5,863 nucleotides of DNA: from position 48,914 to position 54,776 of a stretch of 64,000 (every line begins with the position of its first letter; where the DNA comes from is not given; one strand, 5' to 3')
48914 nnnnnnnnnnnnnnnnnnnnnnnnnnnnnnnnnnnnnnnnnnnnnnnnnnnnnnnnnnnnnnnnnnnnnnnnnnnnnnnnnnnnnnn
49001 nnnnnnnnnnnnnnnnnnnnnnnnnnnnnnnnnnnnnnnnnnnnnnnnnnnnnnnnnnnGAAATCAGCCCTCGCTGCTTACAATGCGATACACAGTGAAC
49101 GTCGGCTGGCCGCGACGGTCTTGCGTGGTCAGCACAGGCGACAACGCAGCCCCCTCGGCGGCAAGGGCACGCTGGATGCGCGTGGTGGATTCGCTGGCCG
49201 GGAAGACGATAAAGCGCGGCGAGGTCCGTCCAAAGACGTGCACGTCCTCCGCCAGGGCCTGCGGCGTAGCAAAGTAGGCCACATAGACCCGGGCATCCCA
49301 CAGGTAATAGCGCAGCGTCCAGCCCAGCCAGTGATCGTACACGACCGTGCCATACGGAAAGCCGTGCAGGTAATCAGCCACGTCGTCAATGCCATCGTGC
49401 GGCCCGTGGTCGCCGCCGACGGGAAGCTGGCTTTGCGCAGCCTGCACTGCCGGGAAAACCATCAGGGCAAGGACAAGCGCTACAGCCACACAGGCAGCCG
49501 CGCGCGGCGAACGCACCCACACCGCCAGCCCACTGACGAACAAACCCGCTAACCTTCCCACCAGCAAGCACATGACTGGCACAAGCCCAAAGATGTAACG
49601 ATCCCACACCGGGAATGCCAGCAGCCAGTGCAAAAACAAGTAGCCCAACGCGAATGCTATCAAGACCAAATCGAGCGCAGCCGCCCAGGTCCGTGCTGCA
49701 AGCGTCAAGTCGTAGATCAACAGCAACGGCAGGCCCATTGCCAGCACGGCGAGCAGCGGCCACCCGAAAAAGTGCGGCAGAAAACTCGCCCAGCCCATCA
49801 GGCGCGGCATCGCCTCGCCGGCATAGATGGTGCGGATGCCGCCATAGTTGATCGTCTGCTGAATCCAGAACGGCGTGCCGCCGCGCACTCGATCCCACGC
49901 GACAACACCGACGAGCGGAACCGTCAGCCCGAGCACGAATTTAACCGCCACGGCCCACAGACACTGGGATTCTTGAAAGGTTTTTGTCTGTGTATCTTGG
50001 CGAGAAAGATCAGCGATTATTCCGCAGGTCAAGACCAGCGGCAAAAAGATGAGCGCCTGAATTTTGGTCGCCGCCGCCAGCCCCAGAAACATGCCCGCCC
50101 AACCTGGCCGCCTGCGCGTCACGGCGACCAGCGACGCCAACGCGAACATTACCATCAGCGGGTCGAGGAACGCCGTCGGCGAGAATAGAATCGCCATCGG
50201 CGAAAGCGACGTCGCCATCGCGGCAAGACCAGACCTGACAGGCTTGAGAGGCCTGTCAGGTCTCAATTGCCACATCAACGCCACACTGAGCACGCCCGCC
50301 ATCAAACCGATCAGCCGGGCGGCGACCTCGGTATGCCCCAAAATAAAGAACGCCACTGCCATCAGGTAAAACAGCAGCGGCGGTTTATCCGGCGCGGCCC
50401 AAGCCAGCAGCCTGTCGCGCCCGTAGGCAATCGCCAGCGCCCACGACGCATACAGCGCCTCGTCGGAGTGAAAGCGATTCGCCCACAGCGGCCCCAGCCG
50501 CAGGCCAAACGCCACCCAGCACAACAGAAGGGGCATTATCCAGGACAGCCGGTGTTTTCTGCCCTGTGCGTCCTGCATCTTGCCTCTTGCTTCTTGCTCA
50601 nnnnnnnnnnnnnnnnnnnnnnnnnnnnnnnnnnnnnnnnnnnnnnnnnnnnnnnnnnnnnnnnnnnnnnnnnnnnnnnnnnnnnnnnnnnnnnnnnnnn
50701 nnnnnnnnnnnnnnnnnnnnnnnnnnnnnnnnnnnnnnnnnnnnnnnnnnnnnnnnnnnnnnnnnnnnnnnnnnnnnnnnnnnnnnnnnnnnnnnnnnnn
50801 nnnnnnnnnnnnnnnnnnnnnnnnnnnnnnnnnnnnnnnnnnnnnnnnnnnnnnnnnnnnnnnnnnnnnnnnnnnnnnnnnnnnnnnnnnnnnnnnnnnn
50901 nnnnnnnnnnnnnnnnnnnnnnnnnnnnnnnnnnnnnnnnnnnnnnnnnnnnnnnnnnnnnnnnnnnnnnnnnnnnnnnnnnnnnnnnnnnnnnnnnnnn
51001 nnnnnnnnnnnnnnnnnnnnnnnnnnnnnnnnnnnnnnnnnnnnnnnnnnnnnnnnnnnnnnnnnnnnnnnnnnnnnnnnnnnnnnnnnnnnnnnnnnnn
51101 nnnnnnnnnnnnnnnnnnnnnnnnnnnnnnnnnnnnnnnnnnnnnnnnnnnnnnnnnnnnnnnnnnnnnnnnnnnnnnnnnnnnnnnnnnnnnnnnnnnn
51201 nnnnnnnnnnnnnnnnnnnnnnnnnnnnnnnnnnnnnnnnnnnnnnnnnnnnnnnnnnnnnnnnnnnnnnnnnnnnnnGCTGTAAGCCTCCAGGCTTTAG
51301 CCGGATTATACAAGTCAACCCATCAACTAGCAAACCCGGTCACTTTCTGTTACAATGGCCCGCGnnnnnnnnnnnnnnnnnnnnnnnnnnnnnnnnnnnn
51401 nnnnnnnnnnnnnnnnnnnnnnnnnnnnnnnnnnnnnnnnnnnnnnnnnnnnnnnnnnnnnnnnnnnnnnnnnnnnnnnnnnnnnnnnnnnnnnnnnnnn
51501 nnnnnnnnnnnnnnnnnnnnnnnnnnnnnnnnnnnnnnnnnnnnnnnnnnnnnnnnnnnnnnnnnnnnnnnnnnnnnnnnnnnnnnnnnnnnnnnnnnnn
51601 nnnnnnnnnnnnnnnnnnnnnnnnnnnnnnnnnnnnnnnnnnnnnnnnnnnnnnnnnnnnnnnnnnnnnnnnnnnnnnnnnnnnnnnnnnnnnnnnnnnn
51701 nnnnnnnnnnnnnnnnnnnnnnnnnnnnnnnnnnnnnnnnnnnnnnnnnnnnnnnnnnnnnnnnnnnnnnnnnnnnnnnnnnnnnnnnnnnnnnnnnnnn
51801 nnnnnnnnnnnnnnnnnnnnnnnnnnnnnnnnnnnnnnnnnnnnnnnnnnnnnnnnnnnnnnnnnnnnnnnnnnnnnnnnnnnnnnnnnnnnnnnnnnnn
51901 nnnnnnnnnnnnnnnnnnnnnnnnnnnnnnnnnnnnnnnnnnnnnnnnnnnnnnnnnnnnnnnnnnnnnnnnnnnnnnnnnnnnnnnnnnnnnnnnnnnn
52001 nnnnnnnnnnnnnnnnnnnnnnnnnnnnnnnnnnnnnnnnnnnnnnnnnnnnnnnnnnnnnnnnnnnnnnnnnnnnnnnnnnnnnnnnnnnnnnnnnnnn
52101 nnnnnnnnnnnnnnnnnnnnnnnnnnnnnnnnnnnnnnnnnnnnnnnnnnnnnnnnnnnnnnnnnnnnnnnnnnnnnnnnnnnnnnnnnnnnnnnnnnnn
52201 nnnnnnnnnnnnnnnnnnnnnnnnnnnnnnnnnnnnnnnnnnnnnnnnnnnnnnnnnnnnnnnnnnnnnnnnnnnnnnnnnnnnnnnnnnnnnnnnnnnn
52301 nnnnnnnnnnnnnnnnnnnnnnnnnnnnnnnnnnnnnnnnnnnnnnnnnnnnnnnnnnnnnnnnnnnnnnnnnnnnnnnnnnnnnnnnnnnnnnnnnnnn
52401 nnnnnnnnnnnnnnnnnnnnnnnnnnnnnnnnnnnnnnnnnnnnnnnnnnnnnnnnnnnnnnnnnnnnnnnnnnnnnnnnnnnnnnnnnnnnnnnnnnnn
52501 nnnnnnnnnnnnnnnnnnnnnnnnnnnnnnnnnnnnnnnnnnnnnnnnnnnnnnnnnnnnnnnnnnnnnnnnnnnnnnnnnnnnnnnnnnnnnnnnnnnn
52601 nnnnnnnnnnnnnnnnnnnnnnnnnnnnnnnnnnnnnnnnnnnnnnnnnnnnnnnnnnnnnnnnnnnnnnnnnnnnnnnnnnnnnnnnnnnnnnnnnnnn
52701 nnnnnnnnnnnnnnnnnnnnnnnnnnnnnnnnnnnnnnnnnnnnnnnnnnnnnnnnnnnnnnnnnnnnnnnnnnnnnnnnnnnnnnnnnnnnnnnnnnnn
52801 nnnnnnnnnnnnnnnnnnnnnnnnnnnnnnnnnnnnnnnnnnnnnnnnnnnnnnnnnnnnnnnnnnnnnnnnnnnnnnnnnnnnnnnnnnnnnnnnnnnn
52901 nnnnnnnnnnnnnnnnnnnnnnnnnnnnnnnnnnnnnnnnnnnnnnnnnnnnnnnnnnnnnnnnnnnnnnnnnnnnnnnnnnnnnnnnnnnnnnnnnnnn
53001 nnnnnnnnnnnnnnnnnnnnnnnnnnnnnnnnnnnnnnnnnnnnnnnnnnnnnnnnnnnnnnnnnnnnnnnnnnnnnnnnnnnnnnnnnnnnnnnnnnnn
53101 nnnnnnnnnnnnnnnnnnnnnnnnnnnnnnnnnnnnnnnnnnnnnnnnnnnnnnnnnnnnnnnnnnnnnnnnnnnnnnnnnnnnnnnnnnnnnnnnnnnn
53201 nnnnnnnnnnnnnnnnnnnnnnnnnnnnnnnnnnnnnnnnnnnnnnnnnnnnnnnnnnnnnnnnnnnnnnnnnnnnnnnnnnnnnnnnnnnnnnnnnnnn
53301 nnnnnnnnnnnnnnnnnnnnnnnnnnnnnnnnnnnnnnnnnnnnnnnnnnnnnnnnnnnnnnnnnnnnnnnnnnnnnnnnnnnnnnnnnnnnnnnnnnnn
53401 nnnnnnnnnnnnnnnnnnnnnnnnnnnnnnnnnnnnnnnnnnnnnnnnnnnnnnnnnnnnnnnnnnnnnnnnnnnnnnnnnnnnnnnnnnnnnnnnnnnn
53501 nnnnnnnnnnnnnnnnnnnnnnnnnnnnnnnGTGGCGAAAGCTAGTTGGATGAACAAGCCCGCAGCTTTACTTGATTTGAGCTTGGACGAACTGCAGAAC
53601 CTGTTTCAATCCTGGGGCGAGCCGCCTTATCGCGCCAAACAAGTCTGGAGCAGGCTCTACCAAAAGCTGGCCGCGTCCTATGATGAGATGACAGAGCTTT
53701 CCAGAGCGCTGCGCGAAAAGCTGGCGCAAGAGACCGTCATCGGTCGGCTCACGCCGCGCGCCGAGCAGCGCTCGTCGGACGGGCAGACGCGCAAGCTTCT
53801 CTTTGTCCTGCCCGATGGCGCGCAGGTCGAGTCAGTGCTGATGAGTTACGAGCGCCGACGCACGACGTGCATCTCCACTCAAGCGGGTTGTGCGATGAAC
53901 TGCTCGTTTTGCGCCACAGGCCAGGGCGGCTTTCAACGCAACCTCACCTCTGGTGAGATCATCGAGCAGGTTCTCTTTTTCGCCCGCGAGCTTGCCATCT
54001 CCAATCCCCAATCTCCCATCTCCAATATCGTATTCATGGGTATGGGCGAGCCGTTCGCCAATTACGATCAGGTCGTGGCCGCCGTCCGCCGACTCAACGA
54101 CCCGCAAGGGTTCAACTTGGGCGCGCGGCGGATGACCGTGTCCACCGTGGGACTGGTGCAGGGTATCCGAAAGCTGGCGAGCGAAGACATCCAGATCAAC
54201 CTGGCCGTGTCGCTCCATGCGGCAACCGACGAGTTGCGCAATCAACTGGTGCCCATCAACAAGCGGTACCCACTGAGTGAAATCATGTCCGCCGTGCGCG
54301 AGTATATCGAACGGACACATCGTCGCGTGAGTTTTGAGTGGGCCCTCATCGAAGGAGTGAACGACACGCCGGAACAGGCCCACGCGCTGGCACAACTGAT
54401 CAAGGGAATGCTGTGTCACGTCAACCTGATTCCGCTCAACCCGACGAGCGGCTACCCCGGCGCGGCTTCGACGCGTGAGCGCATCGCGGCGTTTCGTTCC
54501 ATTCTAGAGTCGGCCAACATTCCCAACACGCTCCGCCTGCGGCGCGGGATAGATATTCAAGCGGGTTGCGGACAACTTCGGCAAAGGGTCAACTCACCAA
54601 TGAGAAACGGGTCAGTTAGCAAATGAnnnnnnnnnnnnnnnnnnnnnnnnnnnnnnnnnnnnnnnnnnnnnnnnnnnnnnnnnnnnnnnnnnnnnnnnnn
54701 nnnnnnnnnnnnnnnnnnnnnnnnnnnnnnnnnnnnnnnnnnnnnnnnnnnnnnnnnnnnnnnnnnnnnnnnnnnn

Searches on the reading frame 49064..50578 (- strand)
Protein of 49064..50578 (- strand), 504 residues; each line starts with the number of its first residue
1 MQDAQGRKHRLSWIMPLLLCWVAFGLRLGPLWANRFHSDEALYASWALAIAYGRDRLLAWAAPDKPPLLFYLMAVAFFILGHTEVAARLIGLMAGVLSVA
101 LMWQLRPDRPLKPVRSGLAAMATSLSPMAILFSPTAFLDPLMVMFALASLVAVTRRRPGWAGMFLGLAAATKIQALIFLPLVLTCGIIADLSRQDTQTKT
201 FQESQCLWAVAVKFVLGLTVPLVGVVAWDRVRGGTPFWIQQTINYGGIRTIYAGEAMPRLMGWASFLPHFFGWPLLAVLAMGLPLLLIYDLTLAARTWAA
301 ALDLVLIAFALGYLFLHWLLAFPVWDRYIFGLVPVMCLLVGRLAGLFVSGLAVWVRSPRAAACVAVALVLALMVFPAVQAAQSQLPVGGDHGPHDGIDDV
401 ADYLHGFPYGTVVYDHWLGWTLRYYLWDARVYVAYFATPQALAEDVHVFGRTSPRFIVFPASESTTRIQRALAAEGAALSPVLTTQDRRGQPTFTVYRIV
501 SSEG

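Call 41: search_protein_families(library=pfam, proteins=[window:49064-50578:-], max_evalue=0.00001)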
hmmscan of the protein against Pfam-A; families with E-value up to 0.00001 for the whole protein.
window:49064-50578:- (504 aa): 1 family
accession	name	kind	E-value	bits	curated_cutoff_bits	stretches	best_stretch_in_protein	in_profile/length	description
PF13231.12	PMT_2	-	6.4e-09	36.7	26.1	1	64-190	1-133/160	Dolichyl-phosphate-mannose-protein mannosyltransferase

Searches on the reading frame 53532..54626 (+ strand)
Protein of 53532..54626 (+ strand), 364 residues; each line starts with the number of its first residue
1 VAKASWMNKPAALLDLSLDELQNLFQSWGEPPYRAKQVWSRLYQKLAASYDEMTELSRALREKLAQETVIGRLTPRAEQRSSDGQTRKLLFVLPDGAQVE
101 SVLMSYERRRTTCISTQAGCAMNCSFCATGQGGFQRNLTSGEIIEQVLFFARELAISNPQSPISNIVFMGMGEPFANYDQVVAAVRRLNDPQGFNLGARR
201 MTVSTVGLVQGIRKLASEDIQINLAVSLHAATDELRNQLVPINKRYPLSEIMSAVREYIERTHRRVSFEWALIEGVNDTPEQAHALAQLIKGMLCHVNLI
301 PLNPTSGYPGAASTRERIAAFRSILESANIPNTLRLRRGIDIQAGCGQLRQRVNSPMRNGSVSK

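Call 41: search_protein_families(library=pfam, proteins=[window:53532-54626:+], max_evalue=0.00001)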
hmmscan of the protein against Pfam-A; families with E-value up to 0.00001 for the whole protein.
window:53532-54626:+ (364 aa): 2 families
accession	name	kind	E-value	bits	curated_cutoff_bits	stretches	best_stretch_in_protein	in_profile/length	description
PF21016.3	RlmN_N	-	1.7e-16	60.2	24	1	13-70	3-60/60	Ribosomal RNA large subunit methyltransferase N-terminal domain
PF04055.27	Radical_SAM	-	4e-13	50.3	29.5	1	114-280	1-158/166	Radical SAM superfamily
